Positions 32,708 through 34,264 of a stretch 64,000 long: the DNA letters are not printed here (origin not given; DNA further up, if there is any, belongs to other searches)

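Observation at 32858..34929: Orphan single-subunit BCR/HAD-family protein with its own activase: candidate double-cubane-cluster (DCCP/DCCP-R-like) ATP-driven reductase inside the benzoyl-CoA cluster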

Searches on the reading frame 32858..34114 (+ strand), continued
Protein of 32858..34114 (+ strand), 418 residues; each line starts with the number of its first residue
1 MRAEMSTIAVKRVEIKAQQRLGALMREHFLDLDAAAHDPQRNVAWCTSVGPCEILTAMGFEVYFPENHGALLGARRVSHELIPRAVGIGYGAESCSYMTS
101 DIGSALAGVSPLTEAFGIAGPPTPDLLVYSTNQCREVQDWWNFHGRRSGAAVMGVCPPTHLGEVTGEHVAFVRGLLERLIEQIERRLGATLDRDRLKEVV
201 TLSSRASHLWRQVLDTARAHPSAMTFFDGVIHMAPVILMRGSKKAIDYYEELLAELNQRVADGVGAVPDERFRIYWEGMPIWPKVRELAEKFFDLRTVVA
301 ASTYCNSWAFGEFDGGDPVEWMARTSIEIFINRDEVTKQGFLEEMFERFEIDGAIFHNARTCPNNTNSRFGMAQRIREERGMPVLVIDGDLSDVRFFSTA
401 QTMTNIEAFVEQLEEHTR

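Call 65: search_protein_families(library=ncbifam, proteins=[L063:19715-21223:-, L063:18329-19711:-, L071:12046-14142:+, L054:5597-6889:-, L054:19279-21213:+], max_evalue=1e-10)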
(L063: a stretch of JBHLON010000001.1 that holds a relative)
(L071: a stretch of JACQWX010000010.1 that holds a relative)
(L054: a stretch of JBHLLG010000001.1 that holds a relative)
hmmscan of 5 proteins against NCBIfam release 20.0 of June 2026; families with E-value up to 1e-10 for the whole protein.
L063:19715-21223:- (503 aa): 3 families
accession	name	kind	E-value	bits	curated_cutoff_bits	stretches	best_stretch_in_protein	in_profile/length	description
TIGR03336.1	IOR_alpha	equivalog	7.7e-150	500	650.9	1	2-498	120-595/595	indolepyruvate ferredoxin oxidoreductase subunit alpha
NF009589.0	PRK13030.1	subfamily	3.3e-31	107.8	816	1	8-494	176-687/1170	indolepyruvate ferredoxin oxidoreductase family protein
NF009588.0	PRK13029.1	subfamily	1.3e-17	63.1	952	0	240-494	448-704/1196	indolepyruvate ferredoxin oxidoreductase family protein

L063:18329-19711:- (461 aa): 6 families
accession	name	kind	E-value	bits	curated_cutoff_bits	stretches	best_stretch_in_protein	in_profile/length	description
TIGR02717.1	AcCoA-syn-alpha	equivalog_domain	1.5e-124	416.1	567.15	1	3-450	1-445/447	acetate--CoA ligase alpha subunit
NF045494.1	AcCoALig_Archglob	equivalog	6.1e-98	328.9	1200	1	3-449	218-660/665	acetate--CoA ligase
NF045492.1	HydPropCoALig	equivalog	1.4e-76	258.3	1300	1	2-411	247-656/700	3-hydroxypropionate--CoA ligase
NF045493.1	HydDutCoALig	equivalog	6.8e-73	246.4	1300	1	5-391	5-393/698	4-hydroxybutyrate--CoA ligase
NF004230.0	PRK05678.1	equivalog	4.4e-18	65.5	336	1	54-261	50-255/291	succinate--CoA ligase subunit alpha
TIGR01019.1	sucCoAalpha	subfamily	8.8e-18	64.7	353.2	1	51-262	45-254/286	succinate--CoA ligase subunit alpha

L071:12046-14142:+ (698 aa): 4 families
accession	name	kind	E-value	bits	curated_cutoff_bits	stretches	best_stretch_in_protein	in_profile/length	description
NF045493.1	HydDutCoALig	equivalog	2.8e-139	465.8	1300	1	1-696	4-696/698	4-hydroxybutyrate--CoA ligase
NF045494.1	AcCoALig_Archglob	equivalog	5.4e-130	434.8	1200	2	2-449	220-664/665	acetate--CoA ligase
TIGR02717.1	AcCoA-syn-alpha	equivalog_domain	3.8e-126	421.4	567.15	1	2-447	3-446/447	acetate--CoA ligase alpha subunit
NF045492.1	HydPropCoALig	equivalog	1.4e-109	367.4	1300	2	3-450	251-699/700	3-hydroxypropionate--CoA ligase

L054:5597-6889:- (431 aa): 1 family
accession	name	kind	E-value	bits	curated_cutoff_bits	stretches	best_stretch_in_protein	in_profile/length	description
TIGR03605.1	antibiot_sagB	domain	7.7e-12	45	78.4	0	215-399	1-165/173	SagB family peptide dehydrogenase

L054:19279-21213:+ (645 aa): 0 families

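Call 79: search_protein_representatives(protein=window:32858-34114:+)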
Query: 418 residues. Proteins with E-value up to 0.001 (for the whole library): 1591; up to 1e-10: 859; up to 1e-30: 229. The best 150 are listed.
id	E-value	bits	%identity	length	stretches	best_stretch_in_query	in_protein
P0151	2.8e-130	451.6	50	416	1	10-416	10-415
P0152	2.3e-114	399.2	45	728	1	16-414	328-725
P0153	1.7e-111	389.8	44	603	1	8-416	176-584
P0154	2.8e-107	375.9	45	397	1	14-413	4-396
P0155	6.0e-101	355.0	42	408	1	14-413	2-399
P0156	1.6e-96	340.4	44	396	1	39-414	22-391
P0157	1.6e-92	327.2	45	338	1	15-337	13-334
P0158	8.2e-88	311.8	39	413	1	16-416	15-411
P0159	8.2e-88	311.8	38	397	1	41-412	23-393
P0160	4.3e-86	306.1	38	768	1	17-411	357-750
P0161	5.6e-84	299.1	50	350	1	15-296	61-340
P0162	1.7e-83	297.5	48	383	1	16-284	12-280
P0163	2.2e-83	297.2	36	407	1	10-414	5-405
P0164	3.0e-83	296.7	42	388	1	23-411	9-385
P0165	8.9e-83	295.2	46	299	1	13-306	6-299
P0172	7.2e-69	249.3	36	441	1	17-414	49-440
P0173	9.0e-69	249.0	34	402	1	16-413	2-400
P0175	4.8e-66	240.1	45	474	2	217-414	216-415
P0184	2.9e-61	224.3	32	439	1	16-414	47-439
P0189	3.6e-59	217.4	33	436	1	15-412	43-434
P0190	4.2e-59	217.2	30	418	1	8-416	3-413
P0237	1.2e-45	172.9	36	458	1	15-373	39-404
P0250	1.5e-43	166.0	35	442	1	40-401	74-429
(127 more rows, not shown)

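Call 80: search_protein_families(library=pfam, proteins=[P0152, P0153, P0160, P0172, P0184, P0189, P0175, P0237, P0250, P0151], max_evalue=0.0001)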
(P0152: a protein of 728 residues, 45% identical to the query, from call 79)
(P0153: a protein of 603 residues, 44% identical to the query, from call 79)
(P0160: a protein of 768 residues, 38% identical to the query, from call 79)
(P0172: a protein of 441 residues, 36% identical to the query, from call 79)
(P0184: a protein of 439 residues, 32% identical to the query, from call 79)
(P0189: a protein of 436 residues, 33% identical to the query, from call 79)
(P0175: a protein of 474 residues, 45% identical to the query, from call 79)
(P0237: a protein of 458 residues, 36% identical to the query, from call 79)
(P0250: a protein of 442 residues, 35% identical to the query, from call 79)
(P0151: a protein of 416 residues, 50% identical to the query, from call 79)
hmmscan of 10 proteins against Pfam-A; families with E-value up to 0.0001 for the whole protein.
P0152 (728 aa): 7 families
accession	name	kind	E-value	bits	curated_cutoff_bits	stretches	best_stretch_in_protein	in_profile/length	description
PF06050.19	HGD-D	-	2.5e-64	218.5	28.4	1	361-724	3-342/342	2-hydroxyglutaryl-CoA dehydratase, D-component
PF08546.17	ApbA_C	-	5.6e-26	91.8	22.7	1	185-307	1-124/125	Ketopantoate reductase PanE/ApbA C terminal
PF02558.23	ApbA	-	2.1e-22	79.8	22.2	1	9-158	2-148/150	Ketopantoate reductase PanE/ApbA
PF03721.20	UDPG_MGDP_dh_N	-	6.9e-08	32.7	27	1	7-53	2-48/187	UDP-glucose/GDP-mannose dehydrogenase family, NAD binding domain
PF01210.29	NAD_Gly3P_dh_N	-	2.4e-05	24.8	23.1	1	9-115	3-109/158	NAD-dependent glycerol-3-phosphate dehydrogenase N-terminus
PF03446.21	NAD_binding_2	-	2.8e-05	24.6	21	1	9-85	3-65/161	NAD binding domain of 6-phosphogluconate dehydrogenase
PF02737.24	3HCDH_N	-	6.4e-05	23.4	22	1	8-94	2-89/180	3-hydroxyacyl-CoA dehydrogenase, NAD binding domain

P0153 (603 aa): 2 families
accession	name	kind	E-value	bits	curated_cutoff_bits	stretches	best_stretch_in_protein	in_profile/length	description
PF06050.19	HGD-D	-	1.8e-51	176.2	28.4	1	218-579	4-340/342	2-hydroxyglutaryl-CoA dehydratase, D-component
PF08546.17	ApbA_C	-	1.1e-34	119.9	22.7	1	16-138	3-124/125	Ketopantoate reductase PanE/ApbA C terminal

P0160 (768 aa): 4 families
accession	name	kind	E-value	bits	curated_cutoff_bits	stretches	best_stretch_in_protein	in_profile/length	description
PF06050.19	HGD-D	-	5e-38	132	28.4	1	389-750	3-340/342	2-hydroxyglutaryl-CoA dehydratase, D-component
PF02558.23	ApbA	-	4.4e-36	124.2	22.2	1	3-154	1-149/150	Ketopantoate reductase PanE/ApbA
PF08546.17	ApbA_C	-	2.9e-32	112.1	22.7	1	180-304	1-124/125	Ketopantoate reductase PanE/ApbA C terminal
PF03807.23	F420_oxidored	-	7.4e-05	23.7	21.6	0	2-106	1-94/94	NADP oxidoreductase coenzyme F420-dependent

P0172 (441 aa): 1 family
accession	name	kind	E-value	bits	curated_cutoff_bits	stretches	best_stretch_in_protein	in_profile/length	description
PF06050.19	HGD-D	-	8.6e-75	252.9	28.4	1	78-439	2-342/342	2-hydroxyglutaryl-CoA dehydratase, D-component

P0184 (439 aa): 1 family
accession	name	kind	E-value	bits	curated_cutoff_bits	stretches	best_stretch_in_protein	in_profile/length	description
PF06050.19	HGD-D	-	4.6e-71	240.6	28.4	1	77-437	2-341/342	2-hydroxyglutaryl-CoA dehydratase, D-component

P0189 (436 aa): 1 family
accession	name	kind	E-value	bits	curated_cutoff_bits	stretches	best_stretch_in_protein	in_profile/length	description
PF06050.19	HGD-D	-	6.8e-66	223.6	28.4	1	74-434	2-341/342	2-hydroxyglutaryl-CoA dehydratase, D-component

P0175 (474 aa): 1 family
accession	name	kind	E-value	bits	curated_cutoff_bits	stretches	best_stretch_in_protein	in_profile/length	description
PF06050.19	HGD-D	-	4.9e-23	82.7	28.4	1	218-414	145-342/342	2-hydroxyglutaryl-CoA dehydratase, D-component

P0237 (458 aa): 1 family
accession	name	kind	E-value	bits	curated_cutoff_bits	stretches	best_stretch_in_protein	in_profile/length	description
PF06050.19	HGD-D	-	1.9e-09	38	28.4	1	246-401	144-303/342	2-hydroxyglutaryl-CoA dehydratase, D-component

P0250 (442 aa): 1 family
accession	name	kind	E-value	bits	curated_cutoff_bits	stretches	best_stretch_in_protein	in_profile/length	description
PF06050.19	HGD-D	-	6.4e-54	184.2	28.4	1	84-440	4-341/342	2-hydroxyglutaryl-CoA dehydratase, D-component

P0151 (416 aa): 1 family
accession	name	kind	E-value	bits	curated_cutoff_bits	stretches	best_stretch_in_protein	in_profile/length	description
PF06050.19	HGD-D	-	5.2e-61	207.5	28.4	1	47-412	3-342/342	2-hydroxyglutaryl-CoA dehydratase, D-component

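Call 81: find_encoding_contigs(protein=P0152, flank=8000, max_places=3)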
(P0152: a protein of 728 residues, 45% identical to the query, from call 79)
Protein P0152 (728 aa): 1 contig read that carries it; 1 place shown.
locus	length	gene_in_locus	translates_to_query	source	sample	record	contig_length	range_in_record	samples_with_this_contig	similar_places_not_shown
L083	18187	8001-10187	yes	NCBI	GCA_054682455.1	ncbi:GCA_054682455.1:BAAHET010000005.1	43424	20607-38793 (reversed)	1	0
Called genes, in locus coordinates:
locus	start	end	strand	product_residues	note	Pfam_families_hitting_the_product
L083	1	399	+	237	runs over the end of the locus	PF01507:PAPS_reduct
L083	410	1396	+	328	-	PF00291:PALP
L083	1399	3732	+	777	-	PF03460:NIR_SIR_ferr, PF01077:NIR_SIR, PF03460:NIR_SIR_ferr, PF01206:TusA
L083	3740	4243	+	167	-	PF13241:NAD_binding_7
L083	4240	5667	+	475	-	PF00590:TP_methylase, PF02602:HEM4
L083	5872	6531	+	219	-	PF07238:PilZ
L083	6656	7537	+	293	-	PF17827:PrmC_N, PF05971:Methyltransf_10 (weak), PF05175:MTS, PF06325:PrmA (weak), PF08241:Methyltransf_11, PF08242:Methyltransf_12, PF13649:Methyltransf_25, PF13847:Methyltransf_31, +1 more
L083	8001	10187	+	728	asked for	PF01210:NAD_Gly3P_dh_N (faint), PF02558:ApbA, PF03721:UDPG_MGDP_dh_N, PF08546:ApbA_C, PF06050:HGD-D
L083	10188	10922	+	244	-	PF01869:BcrAD_BadFG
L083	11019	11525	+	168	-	PF00111:Fer2, PF01799:Fer2_2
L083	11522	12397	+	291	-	PF00941:FAD_binding_5, PF03450:CO_deh_flav_C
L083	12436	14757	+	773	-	PF01315:Ald_Xan_dh_C, PF02738:MoCoBD_1, PF20256:MoCoBD_2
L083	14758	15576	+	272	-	PF02625:XdhC_CoxI, PF13478:XdhC_C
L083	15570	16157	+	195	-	PF01128:IspD, PF12804:NTP_transf_3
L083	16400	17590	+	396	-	PF00162:PGK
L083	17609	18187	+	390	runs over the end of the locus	PF07884:VKOR, PF13462:Thioredoxin_4, PF01323:DSBA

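Call 82: find_encoding_contigs(protein=P0160, flank=8000, max_places=3)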
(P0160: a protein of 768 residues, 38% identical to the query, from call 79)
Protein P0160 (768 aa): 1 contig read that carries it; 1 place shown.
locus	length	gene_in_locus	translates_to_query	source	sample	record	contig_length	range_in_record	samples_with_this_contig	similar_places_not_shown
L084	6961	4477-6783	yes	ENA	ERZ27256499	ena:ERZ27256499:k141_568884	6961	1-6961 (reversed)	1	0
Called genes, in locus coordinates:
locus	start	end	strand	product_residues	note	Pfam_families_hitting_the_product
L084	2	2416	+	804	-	?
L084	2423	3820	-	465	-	PF00282:Pyridoxal_deC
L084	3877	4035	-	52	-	PF00471:Ribosomal_L33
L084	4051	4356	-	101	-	PF00253:Ribosomal_S14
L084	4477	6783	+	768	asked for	PF02558:ApbA, PF08546:ApbA_C, PF06050:HGD-D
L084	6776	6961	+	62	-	?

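Call 84: find_encoding_contigs(protein=P0154, flank=7000, max_places=1)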
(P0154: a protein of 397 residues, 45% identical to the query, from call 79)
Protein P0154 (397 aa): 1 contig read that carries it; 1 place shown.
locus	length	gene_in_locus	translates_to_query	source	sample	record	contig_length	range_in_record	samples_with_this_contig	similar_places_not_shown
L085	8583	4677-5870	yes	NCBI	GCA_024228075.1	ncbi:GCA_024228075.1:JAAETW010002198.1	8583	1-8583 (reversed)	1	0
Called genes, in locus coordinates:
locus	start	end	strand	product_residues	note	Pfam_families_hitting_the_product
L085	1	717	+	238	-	PF00670:AdoHcyase_NAD, PF02826:2-Hacid_dh_C, PF05221:AdoHcyase, PF07991:KARI_N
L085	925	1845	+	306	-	PF00072:Response_reg, PF00990:GGDEF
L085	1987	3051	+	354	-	PF02558:ApbA, PF08546:ApbA_C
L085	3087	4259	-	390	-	PF02771:Acyl-CoA_dh_N, PF02770:Acyl-CoA_dh_M, PF00441:Acyl-CoA_dh_1, PF08028:Acyl-CoA_dh_2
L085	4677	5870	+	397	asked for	PF06050:HGD-D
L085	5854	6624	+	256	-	PF01869:BcrAD_BadFG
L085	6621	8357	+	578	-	PF00501:AMP-binding, PF23562:AMP-binding_C_3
